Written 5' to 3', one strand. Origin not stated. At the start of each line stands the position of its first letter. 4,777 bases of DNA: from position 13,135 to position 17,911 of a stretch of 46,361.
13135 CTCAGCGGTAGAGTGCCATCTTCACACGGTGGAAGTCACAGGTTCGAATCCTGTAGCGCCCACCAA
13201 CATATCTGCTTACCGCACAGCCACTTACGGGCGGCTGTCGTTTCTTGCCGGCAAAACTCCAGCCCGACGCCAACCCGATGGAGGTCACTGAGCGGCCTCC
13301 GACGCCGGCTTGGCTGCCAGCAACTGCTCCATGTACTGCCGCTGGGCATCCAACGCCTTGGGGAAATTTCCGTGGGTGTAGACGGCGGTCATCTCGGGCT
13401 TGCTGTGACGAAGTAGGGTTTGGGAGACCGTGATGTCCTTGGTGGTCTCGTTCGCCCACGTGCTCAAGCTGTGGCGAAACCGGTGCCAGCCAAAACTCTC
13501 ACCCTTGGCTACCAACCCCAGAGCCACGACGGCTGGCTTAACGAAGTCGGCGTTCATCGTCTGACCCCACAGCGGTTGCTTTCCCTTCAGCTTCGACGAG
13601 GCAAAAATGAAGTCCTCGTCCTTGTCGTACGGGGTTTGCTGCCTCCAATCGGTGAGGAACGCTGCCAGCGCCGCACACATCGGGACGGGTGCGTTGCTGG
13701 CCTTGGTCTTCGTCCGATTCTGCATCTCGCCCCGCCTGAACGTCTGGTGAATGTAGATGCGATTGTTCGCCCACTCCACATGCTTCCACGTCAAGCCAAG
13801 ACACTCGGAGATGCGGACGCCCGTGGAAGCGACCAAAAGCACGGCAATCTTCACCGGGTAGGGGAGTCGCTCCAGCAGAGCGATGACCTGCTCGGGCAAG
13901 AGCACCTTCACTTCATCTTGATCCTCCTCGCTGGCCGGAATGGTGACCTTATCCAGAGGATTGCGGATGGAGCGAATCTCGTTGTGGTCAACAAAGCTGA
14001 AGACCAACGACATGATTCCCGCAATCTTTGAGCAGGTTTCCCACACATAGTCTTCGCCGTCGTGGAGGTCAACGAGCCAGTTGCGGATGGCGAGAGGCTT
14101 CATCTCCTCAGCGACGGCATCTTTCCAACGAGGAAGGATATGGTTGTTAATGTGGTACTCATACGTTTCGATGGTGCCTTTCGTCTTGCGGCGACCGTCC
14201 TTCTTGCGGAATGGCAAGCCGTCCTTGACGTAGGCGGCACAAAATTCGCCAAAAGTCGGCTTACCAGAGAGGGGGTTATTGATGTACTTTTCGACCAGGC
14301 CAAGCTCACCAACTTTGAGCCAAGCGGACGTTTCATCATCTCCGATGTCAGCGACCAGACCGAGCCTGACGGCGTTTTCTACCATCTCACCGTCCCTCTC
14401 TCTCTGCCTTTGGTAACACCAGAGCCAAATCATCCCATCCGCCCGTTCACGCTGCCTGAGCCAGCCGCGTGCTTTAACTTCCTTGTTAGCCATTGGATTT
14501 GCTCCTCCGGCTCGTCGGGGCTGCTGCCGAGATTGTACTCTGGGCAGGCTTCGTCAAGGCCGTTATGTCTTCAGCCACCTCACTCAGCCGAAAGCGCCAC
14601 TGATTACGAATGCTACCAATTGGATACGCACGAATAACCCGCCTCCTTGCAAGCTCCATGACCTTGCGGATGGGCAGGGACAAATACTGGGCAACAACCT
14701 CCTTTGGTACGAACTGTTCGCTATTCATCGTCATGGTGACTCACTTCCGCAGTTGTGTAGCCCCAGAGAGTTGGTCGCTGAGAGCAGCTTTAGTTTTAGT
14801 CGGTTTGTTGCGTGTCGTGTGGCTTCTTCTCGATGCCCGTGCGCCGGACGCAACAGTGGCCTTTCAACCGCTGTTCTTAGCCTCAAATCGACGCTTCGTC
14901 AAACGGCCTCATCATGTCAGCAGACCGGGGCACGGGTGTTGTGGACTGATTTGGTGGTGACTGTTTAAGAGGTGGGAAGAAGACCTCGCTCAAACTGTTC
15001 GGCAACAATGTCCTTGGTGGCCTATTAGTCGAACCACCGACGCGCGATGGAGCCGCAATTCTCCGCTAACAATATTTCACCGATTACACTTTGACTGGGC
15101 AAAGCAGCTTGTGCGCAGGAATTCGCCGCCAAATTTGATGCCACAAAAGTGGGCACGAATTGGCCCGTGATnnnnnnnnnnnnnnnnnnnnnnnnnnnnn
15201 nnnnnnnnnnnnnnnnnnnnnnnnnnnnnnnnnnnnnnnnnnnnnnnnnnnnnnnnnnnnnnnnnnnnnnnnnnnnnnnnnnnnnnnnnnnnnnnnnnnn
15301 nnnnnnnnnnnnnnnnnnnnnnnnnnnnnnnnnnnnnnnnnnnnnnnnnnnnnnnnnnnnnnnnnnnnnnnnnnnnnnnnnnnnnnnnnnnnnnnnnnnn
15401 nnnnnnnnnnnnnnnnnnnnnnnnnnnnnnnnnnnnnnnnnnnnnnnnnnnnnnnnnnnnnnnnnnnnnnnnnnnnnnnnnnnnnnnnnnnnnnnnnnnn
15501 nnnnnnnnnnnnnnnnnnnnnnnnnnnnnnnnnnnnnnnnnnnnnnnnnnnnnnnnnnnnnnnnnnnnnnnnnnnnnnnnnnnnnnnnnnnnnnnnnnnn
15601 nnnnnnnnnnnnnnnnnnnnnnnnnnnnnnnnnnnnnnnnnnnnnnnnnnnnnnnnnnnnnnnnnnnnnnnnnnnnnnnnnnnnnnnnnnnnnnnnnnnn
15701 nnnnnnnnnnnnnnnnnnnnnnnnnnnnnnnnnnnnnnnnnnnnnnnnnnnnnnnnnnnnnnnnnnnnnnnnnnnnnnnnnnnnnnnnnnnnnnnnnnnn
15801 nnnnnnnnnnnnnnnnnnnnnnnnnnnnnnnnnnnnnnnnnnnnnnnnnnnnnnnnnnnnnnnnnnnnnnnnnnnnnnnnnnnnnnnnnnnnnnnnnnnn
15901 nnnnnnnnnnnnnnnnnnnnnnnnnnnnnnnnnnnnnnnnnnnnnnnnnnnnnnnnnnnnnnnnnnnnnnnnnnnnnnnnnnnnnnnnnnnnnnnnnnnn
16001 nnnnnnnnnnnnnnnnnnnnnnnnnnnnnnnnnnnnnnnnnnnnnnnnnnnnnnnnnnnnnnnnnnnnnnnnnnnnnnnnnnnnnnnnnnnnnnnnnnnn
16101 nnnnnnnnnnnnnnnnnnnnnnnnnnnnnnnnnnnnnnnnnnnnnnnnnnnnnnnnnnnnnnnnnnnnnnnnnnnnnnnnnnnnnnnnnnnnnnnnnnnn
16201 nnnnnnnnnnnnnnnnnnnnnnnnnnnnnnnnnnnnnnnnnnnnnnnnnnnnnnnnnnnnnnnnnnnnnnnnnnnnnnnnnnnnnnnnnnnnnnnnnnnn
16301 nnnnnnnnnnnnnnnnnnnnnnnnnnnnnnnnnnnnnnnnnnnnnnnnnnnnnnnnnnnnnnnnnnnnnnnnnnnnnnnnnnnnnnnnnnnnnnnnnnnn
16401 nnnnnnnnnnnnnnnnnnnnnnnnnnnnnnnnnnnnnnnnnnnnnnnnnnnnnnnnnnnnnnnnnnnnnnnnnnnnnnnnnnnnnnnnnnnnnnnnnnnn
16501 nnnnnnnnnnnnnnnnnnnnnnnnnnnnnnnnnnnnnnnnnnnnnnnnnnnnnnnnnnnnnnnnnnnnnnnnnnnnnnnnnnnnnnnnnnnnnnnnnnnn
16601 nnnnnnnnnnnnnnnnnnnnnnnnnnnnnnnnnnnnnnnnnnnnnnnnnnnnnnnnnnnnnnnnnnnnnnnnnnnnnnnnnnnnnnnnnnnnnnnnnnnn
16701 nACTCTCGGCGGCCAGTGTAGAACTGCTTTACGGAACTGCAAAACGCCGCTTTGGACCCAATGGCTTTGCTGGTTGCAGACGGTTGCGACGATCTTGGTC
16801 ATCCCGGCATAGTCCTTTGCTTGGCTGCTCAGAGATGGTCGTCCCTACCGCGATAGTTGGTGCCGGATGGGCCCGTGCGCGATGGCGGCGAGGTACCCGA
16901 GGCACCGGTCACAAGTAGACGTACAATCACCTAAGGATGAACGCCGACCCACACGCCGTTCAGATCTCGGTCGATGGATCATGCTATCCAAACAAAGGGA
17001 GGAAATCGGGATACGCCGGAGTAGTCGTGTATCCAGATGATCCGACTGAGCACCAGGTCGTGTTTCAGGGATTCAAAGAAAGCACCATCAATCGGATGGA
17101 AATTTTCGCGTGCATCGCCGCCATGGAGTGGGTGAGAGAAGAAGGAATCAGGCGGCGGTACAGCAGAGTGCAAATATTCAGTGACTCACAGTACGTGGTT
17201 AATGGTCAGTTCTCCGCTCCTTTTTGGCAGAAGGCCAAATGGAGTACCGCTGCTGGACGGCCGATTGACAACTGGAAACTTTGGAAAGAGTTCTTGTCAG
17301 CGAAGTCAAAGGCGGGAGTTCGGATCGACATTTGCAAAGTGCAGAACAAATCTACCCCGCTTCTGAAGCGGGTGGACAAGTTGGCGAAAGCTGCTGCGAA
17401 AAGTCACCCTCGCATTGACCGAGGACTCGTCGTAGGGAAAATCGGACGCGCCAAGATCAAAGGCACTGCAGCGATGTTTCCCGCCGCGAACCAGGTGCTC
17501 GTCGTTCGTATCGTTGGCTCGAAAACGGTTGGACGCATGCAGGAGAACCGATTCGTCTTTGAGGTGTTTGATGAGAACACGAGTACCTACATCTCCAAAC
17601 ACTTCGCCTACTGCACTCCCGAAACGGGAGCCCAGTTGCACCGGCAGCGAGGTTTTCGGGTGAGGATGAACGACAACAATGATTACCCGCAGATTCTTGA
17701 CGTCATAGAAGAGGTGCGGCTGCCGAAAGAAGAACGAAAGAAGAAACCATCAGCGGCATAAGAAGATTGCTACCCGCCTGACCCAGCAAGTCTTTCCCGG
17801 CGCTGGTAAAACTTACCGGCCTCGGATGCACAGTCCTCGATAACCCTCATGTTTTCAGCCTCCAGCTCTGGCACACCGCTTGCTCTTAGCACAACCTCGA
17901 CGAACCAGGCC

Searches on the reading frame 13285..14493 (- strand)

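Call 10: search_protein_families(library=pfam, proteins=[window:13285-14493:-], max_evalue=0.001)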
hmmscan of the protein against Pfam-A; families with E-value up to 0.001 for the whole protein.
window:13285-14493:- (402 aa): 1 family
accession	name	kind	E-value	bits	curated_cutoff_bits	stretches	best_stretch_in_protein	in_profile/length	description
PF00589.27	Phage_integrase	-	7.4e-24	84.9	27.1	1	200-376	5-169/172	Phage integrase family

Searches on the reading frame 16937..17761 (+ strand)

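Call 10: search_protein_families(library=pfam, proteins=[window:16937-17761:+], max_evalue=0.001)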
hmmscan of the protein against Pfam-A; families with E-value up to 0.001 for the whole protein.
window:16937-17761:+ (274 aa): 1 family
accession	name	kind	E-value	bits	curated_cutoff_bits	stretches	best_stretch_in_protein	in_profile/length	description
PF00075.30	RNase_H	-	2.8e-19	70.1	25.8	1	7-154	3-140/141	RNase H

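Call 54: search_protein_families(library=padloc, proteins=[window:16937-17761:+], max_evalue=0.01)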
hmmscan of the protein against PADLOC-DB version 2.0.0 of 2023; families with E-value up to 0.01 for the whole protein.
window:16937-17761:+ (274 aa): 0 families
